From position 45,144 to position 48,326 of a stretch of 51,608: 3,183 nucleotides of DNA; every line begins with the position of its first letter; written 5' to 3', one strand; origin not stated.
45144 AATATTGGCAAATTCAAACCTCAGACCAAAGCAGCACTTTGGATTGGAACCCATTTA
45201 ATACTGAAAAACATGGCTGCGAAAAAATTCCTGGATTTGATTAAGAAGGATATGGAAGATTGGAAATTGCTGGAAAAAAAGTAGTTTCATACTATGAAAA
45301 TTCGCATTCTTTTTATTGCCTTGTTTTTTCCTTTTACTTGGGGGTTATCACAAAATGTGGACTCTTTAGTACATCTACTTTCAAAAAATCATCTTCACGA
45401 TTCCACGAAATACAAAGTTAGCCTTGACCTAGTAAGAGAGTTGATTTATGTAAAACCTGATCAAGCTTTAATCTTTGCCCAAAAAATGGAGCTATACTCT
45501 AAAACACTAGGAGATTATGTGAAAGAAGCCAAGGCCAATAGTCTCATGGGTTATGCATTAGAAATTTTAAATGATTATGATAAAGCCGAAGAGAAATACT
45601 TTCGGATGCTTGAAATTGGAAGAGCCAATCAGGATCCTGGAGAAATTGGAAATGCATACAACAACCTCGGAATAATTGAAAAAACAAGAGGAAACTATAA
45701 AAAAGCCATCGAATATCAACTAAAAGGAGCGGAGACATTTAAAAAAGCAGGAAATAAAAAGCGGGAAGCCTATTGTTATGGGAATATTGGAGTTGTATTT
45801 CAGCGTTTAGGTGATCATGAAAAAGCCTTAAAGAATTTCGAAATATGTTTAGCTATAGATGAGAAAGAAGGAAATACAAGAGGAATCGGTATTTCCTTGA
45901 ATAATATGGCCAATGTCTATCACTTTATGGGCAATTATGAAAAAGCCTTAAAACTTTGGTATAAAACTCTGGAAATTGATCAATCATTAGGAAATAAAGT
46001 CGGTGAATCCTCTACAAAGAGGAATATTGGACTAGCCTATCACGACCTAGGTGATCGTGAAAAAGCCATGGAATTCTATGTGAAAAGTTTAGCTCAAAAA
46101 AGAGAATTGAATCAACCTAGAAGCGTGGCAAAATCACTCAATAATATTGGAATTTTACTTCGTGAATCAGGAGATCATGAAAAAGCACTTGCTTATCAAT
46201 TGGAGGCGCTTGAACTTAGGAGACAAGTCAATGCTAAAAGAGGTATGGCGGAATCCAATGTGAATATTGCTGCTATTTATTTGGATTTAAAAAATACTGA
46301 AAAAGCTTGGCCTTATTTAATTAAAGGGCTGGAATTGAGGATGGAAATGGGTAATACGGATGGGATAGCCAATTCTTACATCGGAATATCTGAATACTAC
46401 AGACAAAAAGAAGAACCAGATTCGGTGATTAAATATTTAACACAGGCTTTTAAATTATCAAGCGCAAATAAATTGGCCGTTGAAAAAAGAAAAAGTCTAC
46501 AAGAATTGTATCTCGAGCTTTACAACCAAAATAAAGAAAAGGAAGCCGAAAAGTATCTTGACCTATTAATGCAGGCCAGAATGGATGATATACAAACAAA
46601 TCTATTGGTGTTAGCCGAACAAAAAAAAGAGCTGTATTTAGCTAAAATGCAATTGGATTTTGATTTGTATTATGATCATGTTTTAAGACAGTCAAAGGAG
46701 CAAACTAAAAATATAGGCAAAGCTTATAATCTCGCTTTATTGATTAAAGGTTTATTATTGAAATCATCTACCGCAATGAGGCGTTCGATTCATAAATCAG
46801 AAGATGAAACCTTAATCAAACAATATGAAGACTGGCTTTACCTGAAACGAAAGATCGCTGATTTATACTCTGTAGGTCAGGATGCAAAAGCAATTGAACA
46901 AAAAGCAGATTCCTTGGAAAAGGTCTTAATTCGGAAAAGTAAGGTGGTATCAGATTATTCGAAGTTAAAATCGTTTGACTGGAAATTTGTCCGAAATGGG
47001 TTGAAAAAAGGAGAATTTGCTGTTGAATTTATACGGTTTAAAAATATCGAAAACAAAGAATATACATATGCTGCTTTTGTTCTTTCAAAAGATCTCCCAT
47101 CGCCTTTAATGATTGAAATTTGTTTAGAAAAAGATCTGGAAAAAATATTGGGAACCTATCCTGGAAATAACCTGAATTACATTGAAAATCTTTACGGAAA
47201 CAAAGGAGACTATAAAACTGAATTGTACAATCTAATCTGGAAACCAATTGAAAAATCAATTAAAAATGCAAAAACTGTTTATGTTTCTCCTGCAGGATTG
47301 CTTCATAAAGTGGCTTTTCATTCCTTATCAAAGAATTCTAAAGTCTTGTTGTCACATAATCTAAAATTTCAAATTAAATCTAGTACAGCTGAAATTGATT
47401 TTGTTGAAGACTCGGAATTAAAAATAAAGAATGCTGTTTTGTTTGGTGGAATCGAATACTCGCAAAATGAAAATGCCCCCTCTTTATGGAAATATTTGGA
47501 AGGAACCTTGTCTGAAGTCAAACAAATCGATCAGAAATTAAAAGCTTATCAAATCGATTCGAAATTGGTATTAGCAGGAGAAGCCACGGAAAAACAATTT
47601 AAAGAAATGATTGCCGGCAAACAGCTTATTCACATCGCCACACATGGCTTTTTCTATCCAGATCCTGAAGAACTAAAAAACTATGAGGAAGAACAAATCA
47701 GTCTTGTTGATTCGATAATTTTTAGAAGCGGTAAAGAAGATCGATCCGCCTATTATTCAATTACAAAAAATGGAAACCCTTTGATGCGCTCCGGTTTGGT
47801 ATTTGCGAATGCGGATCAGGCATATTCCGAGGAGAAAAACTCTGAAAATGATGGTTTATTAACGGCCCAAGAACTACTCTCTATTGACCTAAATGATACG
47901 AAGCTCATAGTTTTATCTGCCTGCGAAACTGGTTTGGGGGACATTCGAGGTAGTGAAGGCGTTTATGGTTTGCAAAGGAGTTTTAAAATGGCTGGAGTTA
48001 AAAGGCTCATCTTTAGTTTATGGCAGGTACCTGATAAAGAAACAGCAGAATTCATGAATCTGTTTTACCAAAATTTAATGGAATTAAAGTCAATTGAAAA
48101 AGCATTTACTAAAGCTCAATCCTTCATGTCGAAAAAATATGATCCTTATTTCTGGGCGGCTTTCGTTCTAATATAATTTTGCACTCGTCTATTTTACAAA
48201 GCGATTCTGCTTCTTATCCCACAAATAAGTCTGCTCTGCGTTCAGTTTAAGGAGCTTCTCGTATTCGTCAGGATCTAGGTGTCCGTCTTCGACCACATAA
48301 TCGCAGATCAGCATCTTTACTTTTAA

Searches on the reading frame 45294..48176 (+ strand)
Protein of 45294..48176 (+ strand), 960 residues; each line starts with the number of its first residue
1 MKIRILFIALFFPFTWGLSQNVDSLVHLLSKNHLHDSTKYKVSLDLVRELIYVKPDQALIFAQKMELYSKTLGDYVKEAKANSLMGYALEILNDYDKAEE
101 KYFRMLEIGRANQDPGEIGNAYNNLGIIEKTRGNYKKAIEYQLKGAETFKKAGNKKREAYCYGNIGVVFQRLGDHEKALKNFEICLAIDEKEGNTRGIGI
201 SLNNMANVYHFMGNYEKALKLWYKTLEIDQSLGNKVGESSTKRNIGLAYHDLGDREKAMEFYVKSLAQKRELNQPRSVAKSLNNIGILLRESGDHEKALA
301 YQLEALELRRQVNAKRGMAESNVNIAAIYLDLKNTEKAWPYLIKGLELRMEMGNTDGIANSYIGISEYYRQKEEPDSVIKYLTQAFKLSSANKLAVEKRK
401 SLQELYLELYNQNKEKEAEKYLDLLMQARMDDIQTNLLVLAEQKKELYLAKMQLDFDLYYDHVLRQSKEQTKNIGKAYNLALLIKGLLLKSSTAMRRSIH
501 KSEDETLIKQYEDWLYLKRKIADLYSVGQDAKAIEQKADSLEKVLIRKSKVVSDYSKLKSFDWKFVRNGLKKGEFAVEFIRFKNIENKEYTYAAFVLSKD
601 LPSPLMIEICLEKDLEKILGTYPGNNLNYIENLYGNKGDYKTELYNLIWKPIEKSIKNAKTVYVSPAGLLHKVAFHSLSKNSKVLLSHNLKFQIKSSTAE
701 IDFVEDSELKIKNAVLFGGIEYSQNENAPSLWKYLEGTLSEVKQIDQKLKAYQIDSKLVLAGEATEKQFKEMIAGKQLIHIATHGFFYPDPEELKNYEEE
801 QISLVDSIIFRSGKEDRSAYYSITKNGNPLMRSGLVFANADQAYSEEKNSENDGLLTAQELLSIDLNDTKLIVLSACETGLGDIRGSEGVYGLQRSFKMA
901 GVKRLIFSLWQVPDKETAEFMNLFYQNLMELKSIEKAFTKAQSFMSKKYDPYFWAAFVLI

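Call 3: search_protein_families(library=pfam, proteins=[window:45294-48176:+], max_evalue=0.01)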
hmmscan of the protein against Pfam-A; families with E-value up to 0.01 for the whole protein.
window:45294-48176:+ (960 aa): 12 families
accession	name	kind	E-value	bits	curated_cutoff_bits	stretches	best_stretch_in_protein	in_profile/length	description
PF12770.12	CHAT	-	9.5e-55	186.5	24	1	642-960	5-287/289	CHAT domain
PF13424.12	TPR_12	-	9.2e-49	164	30.1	5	200-270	4-76/77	Tetratricopeptide repeat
PF00515.34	TPR_1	-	2.7e-28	97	27.8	4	201-231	3-33/34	Tetratricopeptide repeat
PF13374.12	TPR_10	-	3.8e-24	84.4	27.5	2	278-312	1-35/42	Tetratricopeptide repeat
PF13181.12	TPR_8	-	1.4e-22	78.3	25.7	2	279-311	1-33/34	Tetratricopeptide repeat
PF07719.23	TPR_2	-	1.6e-21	75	27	1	279-309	1-31/34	Tetratricopeptide repeat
PF13176.12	TPR_7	-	1.9e-17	62.2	27.9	0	244-273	4-33/36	Tetratricopeptide repeat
PF13431.12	TPR_17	-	5.6e-10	39.1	24.4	0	201-219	15-33/34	Tetratricopeptide repeat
PF14938.12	SNAP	-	3e-08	33.9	25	1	93-242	49-196/282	Soluble NSF attachment protein, SNAP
PF17874.7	TPR_MalT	-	1.7e-06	28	45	1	202-428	43-269/336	MalT-like TPR region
PF13428.12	TPR_14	-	8.9e-06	26.3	23.5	0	84-109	6-31/44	Tetratricopeptide repeat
PF13432.12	TPR_16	-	2e-05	25.3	32.7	0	270-309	27-61/65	Tetratricopeptide repeat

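Call 4: search_protein_families(library=padloc, proteins=[window:45294-48176:+], max_evalue=0.01)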
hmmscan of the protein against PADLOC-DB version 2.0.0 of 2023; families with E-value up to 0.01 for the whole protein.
window:45294-48176:+ (960 aa): 2 families
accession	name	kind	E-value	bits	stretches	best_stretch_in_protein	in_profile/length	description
PDLC01169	TPR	-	2.6e-18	64.3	2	86-210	80-200/252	TPR repeats containing protein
PDLC01171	TPR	-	9.2e-06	22.9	0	248-350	225-318/504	TPR repeats containing protein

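Call 8: search_protein_families(library=ncbifam, proteins=[window:45294-48176:+], max_evalue=0.01)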
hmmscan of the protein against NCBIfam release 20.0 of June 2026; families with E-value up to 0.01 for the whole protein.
window:45294-48176:+ (960 aa): 13 families
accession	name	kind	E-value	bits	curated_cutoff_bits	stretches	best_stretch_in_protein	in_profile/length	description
NF053520.1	HK_Porph_FimS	equivalog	9.2e-25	87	600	3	77-232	42-197/618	sensor histidine kinase FimS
NF041717.1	HaaA_phane_TPR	equivalog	4.5e-24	84.6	1125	1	69-403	542-876/882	cyclophane-containing RiPP biosynthesis TPR protein HaaT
NF053617.1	SARPRegAfsRStmc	equivalog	1e-19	70.1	1430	3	65-195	722-852/986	SARP-family global regulator AfsR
NF002725.1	PRK02603.1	equivalog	3e-15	56.6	143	2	213-296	49-123/173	photosystem I assembly protein Ycf3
TIGR02521.1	type_IV_pilW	equivalog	2.2e-13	50.3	154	2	77-221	63-191/234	type IV pilus biogenesis/stability protein PilW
NF040586.1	FxSxx_TPR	equivalog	1.6e-11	43.4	300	1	203-315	476-592/830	FxSxx-COOH system tetratricopeptide repeat protein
NF053779.1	BT3442_fam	equivalog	3.7e-10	39.2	940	1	84-228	107-251/563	BT3442 family protein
NF053720.1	NsdA_fam_reg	subfamily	2e-09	37.5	75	2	238-318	328-407/432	NsdA family TPR-like regulatory protein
NF040959.1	MamA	equivalog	3.8e-09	36.3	200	1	154-229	134-203/204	magnetosome protein MamA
NF047507.1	TPR_BatC_Lepto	exception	1e-06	28.4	175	2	204-275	63-132/214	TPR repeat-containing protein BatC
NF047558.1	TPR_END_plus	domain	1e-05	25.4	32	0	364-402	4-42/56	TPR end-of-group domain-containing protein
NF033762.1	social_mot_Tgl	equivalog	3.8e-05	23.2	225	1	203-298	104-189/252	social motility TPR repeat lipoprotein Tgl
TIGR02552.1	LcrH_SycD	equivalog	0.0047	16.7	104.8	0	159-228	53-115/136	SycD/LcrH family type III secretion system chaperone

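Call 14: find_homologous_proteins(query=window:45294-48176:+, max_evalue=0.00001)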
Query window:45294-48176:+ (960 aa): 662 proteins with E <= 0.00001 among 8000 candidates; the best 120 are listed.
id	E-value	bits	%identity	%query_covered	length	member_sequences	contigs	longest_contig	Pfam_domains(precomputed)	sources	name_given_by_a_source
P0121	0.0e+0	2116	100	100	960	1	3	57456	PF13431.13,PF13176.13,PF13428.13,PF12770.13,PF13374.13,PF17874.8,PF00515.35,PF13424.13,PF14938.13,PF13432.13,PF13181.13,PF07719.24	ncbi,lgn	-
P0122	9.1e-234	797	39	94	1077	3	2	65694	PF25063.1,PF13414.13,PF13176.13,PF24885.2,PF13428.13,PF12770.13,PF13374.13,PF10516.16,PF17874.8,PF00515.35,PF13424.13,PF14938.13,PF13432.13,PF13181.13,PF07719.24,PF13174.13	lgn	-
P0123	1.3e-221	756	44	95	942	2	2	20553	PF10602.16,PF25063.1,PF13431.13,PF13414.13,PF13176.13,PF24885.2,PF13428.13,PF12770.13,PF13374.13,PF14559.13,PF13371.13,PF17874.8,PF00515.35,PF13424.13,PF14938.13,PF13432.13,PF13181.13,PF07719.24,PF13174.13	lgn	-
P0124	8.5e-208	711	40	98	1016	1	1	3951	PF10602.16,PF13414.13,PF13176.13,PF24885.2,PF12770.13,PF13374.13,PF10516.16,PF00515.35,PF13424.13,PF14938.13,PF22883.2,PF13181.13,PF07719.24,PF13174.13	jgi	-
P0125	2.5e-202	693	38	94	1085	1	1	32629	PF13414.13,PF13176.13,PF24885.2,PF13428.13,PF12770.13,PF13374.13,PF10516.16,PF17874.8,PF00515.35,PF13424.13,PF28559.1,PF14938.13,PF13432.13,PF13181.13,PF07719.24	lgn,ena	-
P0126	2.5e-196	673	39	100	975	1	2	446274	PF10602.16,PF13431.13,PF13176.13,PF24885.2,PF13428.13,PF12770.13,PF13374.13,PF17874.8,PF00515.35,PF13424.13,PF13432.13,PF13181.13,PF07719.24,PF13174.13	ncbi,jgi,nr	ncbi:MAG: tetratricopeptide repeat protein [Bacteroidetes bacterium]|jgi:CHAT domain-containing prot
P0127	5.6e-193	662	40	91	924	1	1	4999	PF10602.16,PF13176.13,PF24885.2,PF12770.13,PF13374.13,PF10345.16,PF17874.8,PF00515.35,PF13424.13,PF13432.13,PF13181.13,PF07719.24,PF13174.13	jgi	-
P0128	3.9e-185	636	37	82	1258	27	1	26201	PF10602.16,PF13176.13,PF24885.2,PF13428.13,PF12770.13,PF13374.13,PF17874.8,PF00515.35,PF13424.13,PF28559.1,PF14938.13,PF13432.13,PF13181.13,PF07719.24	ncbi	-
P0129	1.2e-183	631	38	90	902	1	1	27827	PF13431.13,PF13176.13,PF24885.2,PF13428.13,PF12770.13,PF13374.13,PF17874.8,PF00515.35,PF13424.13,PF14938.13,PF13432.13,PF13181.13,PF07719.24,PF13174.13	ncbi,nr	ncbi:CHAT domain-containing protein [Crocinitomix catalasitica]|nr:CHAT domain-containing protein [C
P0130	1.4e-182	627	37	93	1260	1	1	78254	PF10602.16,PF25063.1,PF12862.14,PF13176.13,PF24885.2,PF13428.13,PF12770.13,PF13374.13,PF13371.13,PF17874.8,PF00515.35,PF13424.13,PF21033.5,PF14938.13,PF13432.13,PF13181.13,PF07719.24,PF13174.13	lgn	-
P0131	1.8e-180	620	42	82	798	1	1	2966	PF07720.19,PF13414.13,PF21325.4,PF10579.15,PF10952.16,PF13176.13,PF24885.2,PF12770.13,PF13374.13,PF17874.8,PF00515.35,PF13424.13,PF13432.13,PF13181.13,PF07719.24,PF13174.13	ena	-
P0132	2.3e-175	603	38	98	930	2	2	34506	PF12862.14,PF13414.13,PF13176.13,PF24885.2,PF13428.13,PF12770.13,PF13374.13,PF14559.13,PF17874.8,PF00515.35,PF13424.13,PF28559.1,PF21033.5,PF14938.13,PF13432.13,PF13181.13,PF07719.24,PF13174.13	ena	-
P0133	7.3e-174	598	35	94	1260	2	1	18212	PF10602.16,PF12862.14,PF13176.13,PF24885.2,PF13428.13,PF12770.13,PF13374.13,PF13371.13,PF17874.8,PF00515.35,PF13424.13,PF14938.13,PF13432.13,PF13181.13,PF07719.24,PF13174.13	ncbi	-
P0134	4.5e-165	569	38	84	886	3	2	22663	PF10602.16,PF12862.14,PF21325.4,PF13176.13,PF24885.2,PF13428.13,PF12770.13,PF13374.13,PF17874.8,PF00515.35,PF13424.13,PF14938.13,PF13181.13,PF07719.24,PF13174.13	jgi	-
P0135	7.1e-163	562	37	88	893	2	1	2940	PF10579.15,PF00515.35,PF13424.13,PF13176.13,PF24885.2,PF12770.13,PF13181.13,PF07719.24,PF13374.13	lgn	-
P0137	2.6e-153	530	35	100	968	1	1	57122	PF17874.8,PF00515.35,PF13424.13,PF13176.13,PF14938.13,PF12770.13,PF13181.13,PF07719.24,PF13374.13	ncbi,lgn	-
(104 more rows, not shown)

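Call 20: find_encoding_contigs(protein=P0123, flank=6000, max_places=2)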
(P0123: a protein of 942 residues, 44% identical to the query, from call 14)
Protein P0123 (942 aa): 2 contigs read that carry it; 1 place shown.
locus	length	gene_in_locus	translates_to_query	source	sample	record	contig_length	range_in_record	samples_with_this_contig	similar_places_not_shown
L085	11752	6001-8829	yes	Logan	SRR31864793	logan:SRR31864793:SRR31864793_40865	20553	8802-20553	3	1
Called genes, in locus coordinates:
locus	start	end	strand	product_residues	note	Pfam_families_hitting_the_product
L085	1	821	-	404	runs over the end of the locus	PF25917:BSH_RND, PF25973:BSH_CzcB (weak), PF25919:BSH_CusB (weak), PF25954:Beta-barrel_RND_2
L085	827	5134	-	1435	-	PF00873:ACR_tran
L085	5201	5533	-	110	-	PF20365:DUF6660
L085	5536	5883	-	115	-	-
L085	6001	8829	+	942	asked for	PF13424:TPR_12, PF13424:TPR_12, PF17874:TPR_MalT, PF13424:TPR_12, PF00515:TPR_1, PF13374:TPR_10, PF13424:TPR_12, PF12770:CHAT, +17 more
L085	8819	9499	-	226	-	PF02224:Cytidylate_kin, PF13189:Cytidylate_kin2, PF13238:AAA_18 (weak)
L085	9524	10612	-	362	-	PF18990:DUF5723 (faint)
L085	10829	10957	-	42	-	-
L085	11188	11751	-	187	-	?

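Call 21: find_encoding_contigs(protein=P0122, flank=6000, max_places=2)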
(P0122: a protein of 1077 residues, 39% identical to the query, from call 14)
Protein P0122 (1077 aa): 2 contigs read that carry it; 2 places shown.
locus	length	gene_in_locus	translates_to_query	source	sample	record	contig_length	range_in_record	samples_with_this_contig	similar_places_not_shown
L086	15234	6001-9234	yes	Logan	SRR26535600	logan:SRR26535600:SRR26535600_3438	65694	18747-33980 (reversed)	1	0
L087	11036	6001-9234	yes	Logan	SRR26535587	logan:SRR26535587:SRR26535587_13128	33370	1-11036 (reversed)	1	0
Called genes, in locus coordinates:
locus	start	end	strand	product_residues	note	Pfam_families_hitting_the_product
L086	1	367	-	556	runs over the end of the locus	PF18962:Por_Secre_tail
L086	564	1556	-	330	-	PF11751:PorP_SprF, PF21012:DUF6850 (faint)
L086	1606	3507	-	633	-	PF18911:PKD_4 (faint), PF13585:CHU_C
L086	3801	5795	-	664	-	PF28559:TPR_SusR, PF13424:TPR_12, PF17874:TPR_MalT, PF00515:TPR_1 (weak), PF13424:TPR_12, PF00515:TPR_1 (weak), PF13424:TPR_12, PF07228:SpoIIE, +6 more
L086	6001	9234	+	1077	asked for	PF13424:TPR_12, PF00515:TPR_1 (weak), PF13424:TPR_12, PF13424:TPR_12, PF13374:TPR_10, PF13424:TPR_12, PF13424:TPR_12, PF12770:CHAT, +16 more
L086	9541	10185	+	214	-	-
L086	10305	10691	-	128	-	-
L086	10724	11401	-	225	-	-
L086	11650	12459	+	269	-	PF00582:Usp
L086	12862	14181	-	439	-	PF04326:SLFN_AlbA_2, PF13749:HATPase_c_4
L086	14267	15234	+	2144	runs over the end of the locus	PF22548:AEP-TOTE, PF05593:RHS_repeat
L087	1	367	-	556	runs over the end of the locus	PF18962:Por_Secre_tail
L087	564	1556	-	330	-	PF11751:PorP_SprF, PF21012:DUF6850 (faint)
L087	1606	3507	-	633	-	PF18911:PKD_4 (faint), PF13585:CHU_C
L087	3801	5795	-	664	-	PF28559:TPR_SusR, PF13424:TPR_12, PF17874:TPR_MalT, PF00515:TPR_1 (weak), PF13424:TPR_12, PF00515:TPR_1 (weak), PF13424:TPR_12, PF07228:SpoIIE, +6 more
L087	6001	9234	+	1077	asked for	PF13424:TPR_12, PF00515:TPR_1 (weak), PF13424:TPR_12, PF13424:TPR_12, PF13374:TPR_10, PF13424:TPR_12, PF13424:TPR_12, PF12770:CHAT, +16 more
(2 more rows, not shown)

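Call 22: find_encoding_contigs(protein=P0126, flank=6000, max_places=2)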
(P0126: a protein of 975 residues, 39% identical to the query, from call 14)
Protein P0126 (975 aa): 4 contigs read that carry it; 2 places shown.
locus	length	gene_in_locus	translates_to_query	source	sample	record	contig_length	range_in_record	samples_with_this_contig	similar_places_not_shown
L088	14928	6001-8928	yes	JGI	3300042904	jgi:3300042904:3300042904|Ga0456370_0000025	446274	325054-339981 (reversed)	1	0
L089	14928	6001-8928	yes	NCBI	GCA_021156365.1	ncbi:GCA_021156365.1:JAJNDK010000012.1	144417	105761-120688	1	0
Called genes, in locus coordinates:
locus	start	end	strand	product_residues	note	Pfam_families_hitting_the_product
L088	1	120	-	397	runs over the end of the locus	PF13439:Glyco_transf_4, PF00534:Glycos_transf_1, PF13692:Glyco_trans_1_4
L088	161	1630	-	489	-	PF03739:LptF_LptG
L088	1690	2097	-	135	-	PF00825:Ribonuclease_P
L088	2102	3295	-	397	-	PF02602:HEM4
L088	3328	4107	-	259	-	PF14093:DUF4271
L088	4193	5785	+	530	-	PF00801:PKD, PF18911:PKD_4, PF18962:Por_Secre_tail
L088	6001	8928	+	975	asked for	PF13424:TPR_12, PF17874:TPR_MalT (weak), PF13424:TPR_12, PF00515:TPR_1, PF13424:TPR_12, PF17874:TPR_MalT, PF13424:TPR_12, PF12770:CHAT, +11 more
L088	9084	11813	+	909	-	PF16078:2-oxogl_dehyd_N, PF00676:E1_dh, PF02779:Transket_pyr, PF16870:OxoGdeHyase_C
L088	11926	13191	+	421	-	PF00364:Biotin_lipoyl, PF02817:E3_binding, PF00198:2-oxoacid_dh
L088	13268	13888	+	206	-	PF14317:YcxB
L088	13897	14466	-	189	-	PF04336:ACP_PD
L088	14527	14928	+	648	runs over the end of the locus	PF07719:TPR_2 (faint), PF13424:TPR_12 (faint), PF00515:TPR_1 (faint), PF13176:TPR_7 (faint), PF07536:HWE_HK (weak), PF07568:HisKA_2, PF13581:HATPase_c_2 (faint), PF02518:HATPase_c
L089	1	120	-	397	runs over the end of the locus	PF13439:Glyco_transf_4, PF00534:Glycos_transf_1, PF13692:Glyco_trans_1_4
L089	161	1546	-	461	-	PF03739:LptF_LptG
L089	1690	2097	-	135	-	PF00825:Ribonuclease_P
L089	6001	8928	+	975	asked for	PF13424:TPR_12, PF17874:TPR_MalT (weak), PF13424:TPR_12, PF00515:TPR_1, PF13424:TPR_12, PF17874:TPR_MalT, PF13424:TPR_12, PF12770:CHAT, +11 more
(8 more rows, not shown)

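Call 23: find_encoding_contigs(protein=P0129, flank=6000, max_places=2)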
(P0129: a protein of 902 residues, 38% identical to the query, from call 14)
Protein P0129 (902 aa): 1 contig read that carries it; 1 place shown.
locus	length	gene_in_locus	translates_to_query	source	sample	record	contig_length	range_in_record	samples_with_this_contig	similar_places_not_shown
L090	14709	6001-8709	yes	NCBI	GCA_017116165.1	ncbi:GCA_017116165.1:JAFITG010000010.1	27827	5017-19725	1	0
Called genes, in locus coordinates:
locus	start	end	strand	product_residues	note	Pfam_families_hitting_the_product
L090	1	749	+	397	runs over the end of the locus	PF09994:T6SS_Tle1-like_cat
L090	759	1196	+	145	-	PF18181:SLATT_1, PF14015:DUF4231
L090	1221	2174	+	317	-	PF04794:YdjC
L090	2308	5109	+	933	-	PF02739:5_3_exonuc_N, PF01367:5_3_exonuc, PF01612:DNA_pol_A_exo1, PF22619:DNA_polI_exo1, PF00476:DNA_pol_A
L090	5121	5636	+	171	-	-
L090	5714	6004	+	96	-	-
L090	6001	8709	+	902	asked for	PF00515:TPR_1 (weak), PF07719:TPR_2 (faint), PF13174:TPR_6 (faint), PF13424:TPR_12, PF13424:TPR_12, PF17874:TPR_MalT (weak), PF13424:TPR_12, PF12770:CHAT, +8 more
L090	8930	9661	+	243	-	-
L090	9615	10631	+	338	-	-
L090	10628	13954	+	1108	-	PF24807:WD40_CDC20-Fz (weak), PF25174:Beta-prop_THOC3, PF24805:EIF3I (weak), PF25171:Beta-prop_WDR36-Utp21_1st (weak), PF23381:Beta-prop_IFT122_1st, PF25175:Beta-prop_WDR5, PF23414:Beta-prop_EML_2 (weak), PF00656:Peptidase_C14, +10 more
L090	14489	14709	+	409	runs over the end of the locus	PF28548:4TM_phosphoesterase, PF00149:Metallophos, PF12850:Metallophos_2 (weak)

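Call 26: search_solved_structures(query=window:45294-48176:+, max_evalue=0.01)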
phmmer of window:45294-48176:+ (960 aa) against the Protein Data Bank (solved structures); distinct sequences matched with E-value up to 0.01: 69 (the best 60 are shown).
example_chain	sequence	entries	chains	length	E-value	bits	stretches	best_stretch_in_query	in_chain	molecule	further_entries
9qhb_A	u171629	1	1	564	1.4e-42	149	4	120-319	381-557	Engineered tetratricopeptide repeat protein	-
9qhc_A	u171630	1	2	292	5.3e-26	94.2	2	120-319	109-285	Engineered tetratricopeptide repeat protein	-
8bu0_A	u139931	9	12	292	8.9e-26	93.4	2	120-317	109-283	Consensus tetratricopeptide repeat protein | Crystal structure of an 8-repeat consensus TPR superhelix with Zinc. | Monomer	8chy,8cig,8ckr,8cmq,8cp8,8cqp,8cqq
6hc2_A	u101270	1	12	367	7.8e-25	90.3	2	137-366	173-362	G-protein-signaling modulator 2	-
4wng_A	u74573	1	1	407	1.4e-24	89.5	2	135-327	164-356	G-protein-signaling modulator 2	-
3sf4_A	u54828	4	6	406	1.5e-24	89.4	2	135-327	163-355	G-protein-signaling modulator 2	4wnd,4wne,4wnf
5a6c_A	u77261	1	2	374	9.5e-24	86.7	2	104-355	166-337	G-PROTEIN-SIGNALING MODULATOR 2, AFADIN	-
3ro2_A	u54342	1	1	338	3.4e-22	81.6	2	98-272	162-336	G-protein-signaling modulator 2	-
4g2v_A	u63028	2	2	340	3.4e-22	81.6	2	98-272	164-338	G-protein-signaling modulator 2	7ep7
5a7d_B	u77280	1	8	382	8.2e-20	73.7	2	136-328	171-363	PINS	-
4jhr_A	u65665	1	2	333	2.8e-19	71.9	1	187-355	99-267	G-protein-signaling modulator 2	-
7obi_A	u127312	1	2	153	3.9e-18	68.1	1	200-309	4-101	CTPR-rv4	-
4a1s_A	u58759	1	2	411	3.9e-17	64.8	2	136-309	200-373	PARTNER OF INSCUTEABLE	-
3ro3_A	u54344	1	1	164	1.5e-14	56.3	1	199-352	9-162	G-protein-signaling modulator 2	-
8ch0_A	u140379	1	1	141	2.2e-11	45.8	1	160-308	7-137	Consensus tetratricopeptide repeat protein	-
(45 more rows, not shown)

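Call 30: search_protein_families(library=pfam, proteins=[L090:8930-9661:+, L090:9615-10631:+], max_evalue=0.01)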
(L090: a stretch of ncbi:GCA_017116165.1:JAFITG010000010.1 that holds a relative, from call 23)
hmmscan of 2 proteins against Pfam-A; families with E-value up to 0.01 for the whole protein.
L090:8930-9661:+ (243 aa): 0 families

L090:9615-10631:+ (338 aa): 0 families
